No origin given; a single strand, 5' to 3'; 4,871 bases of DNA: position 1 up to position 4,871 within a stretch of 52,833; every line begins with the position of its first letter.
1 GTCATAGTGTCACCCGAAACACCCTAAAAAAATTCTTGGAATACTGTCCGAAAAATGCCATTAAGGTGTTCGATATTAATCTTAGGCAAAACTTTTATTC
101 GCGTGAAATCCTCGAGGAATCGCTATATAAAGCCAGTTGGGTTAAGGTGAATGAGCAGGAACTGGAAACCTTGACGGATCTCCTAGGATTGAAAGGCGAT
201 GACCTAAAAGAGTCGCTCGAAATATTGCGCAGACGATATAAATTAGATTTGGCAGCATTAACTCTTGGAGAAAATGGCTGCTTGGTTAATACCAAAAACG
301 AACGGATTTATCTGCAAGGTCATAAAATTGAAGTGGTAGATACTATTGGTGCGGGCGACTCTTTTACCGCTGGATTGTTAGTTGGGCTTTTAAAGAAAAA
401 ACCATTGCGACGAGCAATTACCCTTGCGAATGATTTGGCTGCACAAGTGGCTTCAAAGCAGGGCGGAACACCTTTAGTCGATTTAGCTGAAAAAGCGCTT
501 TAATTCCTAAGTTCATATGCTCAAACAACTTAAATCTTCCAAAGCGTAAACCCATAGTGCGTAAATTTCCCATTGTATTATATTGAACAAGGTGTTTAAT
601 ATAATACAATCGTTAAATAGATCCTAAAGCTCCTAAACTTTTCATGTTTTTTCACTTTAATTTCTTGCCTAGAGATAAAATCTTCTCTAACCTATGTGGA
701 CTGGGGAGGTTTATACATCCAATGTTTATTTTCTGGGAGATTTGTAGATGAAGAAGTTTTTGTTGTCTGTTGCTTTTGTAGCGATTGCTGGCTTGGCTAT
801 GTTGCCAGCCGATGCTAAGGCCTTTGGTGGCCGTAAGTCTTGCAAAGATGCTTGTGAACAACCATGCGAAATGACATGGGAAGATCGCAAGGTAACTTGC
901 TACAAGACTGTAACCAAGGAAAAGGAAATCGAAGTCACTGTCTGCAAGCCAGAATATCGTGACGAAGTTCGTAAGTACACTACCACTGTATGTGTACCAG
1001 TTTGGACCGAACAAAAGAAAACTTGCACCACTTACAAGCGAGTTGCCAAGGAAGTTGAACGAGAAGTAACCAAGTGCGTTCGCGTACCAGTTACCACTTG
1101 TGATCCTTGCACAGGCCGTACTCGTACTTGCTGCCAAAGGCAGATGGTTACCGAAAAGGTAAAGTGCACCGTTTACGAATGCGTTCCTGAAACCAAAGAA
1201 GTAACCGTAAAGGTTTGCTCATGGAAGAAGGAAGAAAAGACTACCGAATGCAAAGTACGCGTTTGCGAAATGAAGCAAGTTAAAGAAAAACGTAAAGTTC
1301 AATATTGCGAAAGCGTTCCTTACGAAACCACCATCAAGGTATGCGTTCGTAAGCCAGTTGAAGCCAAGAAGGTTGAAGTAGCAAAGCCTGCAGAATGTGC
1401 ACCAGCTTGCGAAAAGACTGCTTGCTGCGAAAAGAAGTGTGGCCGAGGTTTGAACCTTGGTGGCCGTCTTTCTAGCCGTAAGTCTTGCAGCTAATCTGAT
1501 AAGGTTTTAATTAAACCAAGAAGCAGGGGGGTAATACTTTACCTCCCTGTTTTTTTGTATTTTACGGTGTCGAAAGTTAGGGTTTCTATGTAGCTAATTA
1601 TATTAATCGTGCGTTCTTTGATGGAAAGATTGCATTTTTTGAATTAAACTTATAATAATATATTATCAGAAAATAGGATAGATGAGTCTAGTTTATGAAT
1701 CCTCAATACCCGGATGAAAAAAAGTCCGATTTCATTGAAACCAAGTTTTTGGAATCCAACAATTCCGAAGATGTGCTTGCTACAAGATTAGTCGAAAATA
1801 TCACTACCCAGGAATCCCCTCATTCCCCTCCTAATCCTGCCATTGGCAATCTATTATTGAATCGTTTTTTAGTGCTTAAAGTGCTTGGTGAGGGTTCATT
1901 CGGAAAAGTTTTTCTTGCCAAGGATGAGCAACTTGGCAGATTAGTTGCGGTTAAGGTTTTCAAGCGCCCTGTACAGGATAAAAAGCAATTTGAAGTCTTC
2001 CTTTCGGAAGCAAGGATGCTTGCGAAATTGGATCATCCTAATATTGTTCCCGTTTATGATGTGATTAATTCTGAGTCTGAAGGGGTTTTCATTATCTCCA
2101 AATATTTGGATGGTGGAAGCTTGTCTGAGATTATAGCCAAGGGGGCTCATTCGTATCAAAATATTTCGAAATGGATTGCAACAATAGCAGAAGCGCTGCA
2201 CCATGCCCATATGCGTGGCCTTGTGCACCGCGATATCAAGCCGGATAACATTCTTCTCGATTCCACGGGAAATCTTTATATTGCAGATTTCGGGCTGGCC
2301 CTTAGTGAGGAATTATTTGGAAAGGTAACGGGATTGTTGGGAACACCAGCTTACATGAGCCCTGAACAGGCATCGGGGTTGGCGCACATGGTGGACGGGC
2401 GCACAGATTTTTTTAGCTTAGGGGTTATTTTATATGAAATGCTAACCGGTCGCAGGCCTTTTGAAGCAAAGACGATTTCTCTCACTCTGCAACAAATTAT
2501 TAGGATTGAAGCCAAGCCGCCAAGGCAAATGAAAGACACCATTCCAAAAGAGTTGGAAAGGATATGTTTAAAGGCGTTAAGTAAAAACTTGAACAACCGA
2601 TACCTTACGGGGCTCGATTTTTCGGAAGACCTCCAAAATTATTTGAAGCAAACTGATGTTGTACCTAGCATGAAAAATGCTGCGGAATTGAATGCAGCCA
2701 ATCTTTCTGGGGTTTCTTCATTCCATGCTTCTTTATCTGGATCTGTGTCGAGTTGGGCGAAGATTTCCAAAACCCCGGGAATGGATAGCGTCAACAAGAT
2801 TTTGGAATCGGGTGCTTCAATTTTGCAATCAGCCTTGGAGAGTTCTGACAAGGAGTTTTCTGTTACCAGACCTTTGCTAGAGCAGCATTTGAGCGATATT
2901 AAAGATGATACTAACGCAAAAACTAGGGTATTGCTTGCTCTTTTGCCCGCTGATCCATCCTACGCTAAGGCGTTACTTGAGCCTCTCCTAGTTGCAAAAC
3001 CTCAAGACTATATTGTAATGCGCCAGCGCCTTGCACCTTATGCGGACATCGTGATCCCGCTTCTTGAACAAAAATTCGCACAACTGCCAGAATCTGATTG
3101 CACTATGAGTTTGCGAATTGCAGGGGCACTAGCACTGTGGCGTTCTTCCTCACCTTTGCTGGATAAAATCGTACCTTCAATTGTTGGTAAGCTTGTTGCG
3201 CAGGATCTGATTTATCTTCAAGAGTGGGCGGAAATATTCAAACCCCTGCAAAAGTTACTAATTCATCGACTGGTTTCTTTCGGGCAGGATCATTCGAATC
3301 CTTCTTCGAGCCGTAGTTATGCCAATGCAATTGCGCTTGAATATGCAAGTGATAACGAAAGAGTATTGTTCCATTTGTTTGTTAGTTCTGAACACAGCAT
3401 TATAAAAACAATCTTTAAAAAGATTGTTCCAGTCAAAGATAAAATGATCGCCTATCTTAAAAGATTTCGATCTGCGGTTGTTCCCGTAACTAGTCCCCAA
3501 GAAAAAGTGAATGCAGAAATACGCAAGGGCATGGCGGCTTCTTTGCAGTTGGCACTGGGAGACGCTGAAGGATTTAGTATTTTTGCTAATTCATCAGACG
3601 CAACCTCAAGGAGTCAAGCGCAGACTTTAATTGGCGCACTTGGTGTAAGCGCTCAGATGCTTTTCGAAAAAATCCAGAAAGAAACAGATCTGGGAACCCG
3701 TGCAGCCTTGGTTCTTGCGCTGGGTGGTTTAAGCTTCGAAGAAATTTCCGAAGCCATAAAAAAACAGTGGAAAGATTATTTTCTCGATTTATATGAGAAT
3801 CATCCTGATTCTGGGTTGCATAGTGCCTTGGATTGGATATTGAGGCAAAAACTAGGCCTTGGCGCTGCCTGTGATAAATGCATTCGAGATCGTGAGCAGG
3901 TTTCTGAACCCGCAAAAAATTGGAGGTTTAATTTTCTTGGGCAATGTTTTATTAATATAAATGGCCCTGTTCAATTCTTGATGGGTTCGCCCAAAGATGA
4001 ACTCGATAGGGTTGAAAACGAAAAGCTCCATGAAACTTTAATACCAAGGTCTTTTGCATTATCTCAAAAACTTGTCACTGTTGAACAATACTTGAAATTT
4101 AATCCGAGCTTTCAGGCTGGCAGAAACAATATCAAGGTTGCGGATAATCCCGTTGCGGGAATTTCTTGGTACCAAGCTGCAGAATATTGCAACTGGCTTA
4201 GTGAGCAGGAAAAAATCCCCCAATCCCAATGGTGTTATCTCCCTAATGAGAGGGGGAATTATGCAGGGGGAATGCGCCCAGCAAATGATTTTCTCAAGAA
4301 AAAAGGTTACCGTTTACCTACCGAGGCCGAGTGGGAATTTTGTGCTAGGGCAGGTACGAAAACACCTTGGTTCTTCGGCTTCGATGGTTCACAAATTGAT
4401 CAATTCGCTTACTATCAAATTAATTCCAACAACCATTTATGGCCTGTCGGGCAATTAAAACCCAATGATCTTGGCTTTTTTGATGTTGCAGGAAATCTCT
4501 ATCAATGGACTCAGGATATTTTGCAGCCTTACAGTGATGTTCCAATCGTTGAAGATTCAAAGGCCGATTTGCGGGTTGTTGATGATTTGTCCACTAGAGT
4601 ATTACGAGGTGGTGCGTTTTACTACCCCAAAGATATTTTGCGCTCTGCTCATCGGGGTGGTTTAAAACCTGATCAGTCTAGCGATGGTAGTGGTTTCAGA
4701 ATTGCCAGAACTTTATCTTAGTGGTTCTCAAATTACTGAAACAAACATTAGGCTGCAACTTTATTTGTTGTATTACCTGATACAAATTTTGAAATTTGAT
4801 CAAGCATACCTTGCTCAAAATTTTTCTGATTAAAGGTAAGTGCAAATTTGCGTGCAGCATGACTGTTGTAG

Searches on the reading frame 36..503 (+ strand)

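Call 21: search_protein_families(library=pfam, proteins=[window:36-503:+], max_evalue=0.001)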
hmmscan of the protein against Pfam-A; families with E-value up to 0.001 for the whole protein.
window:36-503:+ (155 aa): 1 family
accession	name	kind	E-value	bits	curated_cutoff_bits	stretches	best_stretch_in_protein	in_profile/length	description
PF00294.29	PfkB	-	1.3e-29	104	25.8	1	5-145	155-296/302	pfkB family carbohydrate kinase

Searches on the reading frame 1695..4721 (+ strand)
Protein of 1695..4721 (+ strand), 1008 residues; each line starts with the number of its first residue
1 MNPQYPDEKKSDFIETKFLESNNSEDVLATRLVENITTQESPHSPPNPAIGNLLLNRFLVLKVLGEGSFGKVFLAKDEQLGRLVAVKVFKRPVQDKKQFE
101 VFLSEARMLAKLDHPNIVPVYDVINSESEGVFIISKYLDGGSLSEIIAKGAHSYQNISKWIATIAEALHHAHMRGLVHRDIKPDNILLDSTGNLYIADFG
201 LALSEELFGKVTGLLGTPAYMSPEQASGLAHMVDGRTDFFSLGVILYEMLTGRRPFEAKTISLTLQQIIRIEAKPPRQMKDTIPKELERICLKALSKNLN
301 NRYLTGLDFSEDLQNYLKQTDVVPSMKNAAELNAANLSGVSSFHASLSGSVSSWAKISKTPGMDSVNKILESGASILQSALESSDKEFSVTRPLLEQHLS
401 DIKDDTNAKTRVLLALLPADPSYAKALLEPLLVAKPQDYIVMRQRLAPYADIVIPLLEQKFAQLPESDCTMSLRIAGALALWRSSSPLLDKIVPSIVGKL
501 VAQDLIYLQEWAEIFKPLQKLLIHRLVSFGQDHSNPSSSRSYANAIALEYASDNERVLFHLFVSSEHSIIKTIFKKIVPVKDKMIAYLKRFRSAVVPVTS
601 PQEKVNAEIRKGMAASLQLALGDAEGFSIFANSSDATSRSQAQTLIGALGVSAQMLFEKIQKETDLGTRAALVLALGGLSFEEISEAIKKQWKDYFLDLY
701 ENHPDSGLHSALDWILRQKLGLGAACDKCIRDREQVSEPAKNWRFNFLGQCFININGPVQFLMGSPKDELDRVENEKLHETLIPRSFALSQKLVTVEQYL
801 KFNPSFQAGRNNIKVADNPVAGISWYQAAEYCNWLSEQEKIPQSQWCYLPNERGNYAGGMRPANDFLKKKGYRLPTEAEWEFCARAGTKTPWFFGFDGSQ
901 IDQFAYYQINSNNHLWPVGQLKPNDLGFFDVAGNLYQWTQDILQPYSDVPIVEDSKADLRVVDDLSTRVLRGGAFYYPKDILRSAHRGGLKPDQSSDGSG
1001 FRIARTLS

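Call 21: search_protein_families(library=pfam, proteins=[window:1695-4721:+], max_evalue=0.001)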
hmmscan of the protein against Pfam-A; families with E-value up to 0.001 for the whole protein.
window:1695-4721:+ (1008 aa): 6 families
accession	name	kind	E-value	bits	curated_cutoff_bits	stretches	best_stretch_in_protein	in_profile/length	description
PF00069.31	Pkinase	-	6.6e-55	186.8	31.7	1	60-303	3-252/263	Protein kinase domain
PF07714.23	PK_Tyr_Ser-Thr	-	9.5e-37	127.1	23.1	1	61-302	4-248/258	Protein tyrosine and serine/threonine kinase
PF03781.23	FGE-sulfatase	-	3.4e-36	125.7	23.3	1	760-1005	12-255/255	Sulfatase-modifying factor enzyme 1-like domain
PF03109.22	ABC1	-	2e-05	24.3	22.9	0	116-202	128-214/244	ABC1 atypical kinase-like domain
PF01636.29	APH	-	2.3e-05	24.7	23.2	0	159-202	152-197/239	Phosphotransferase enzyme family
PF14531.12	Kinase-like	-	3.3e-05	23.7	25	0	168-200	158-190/289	Kinase-like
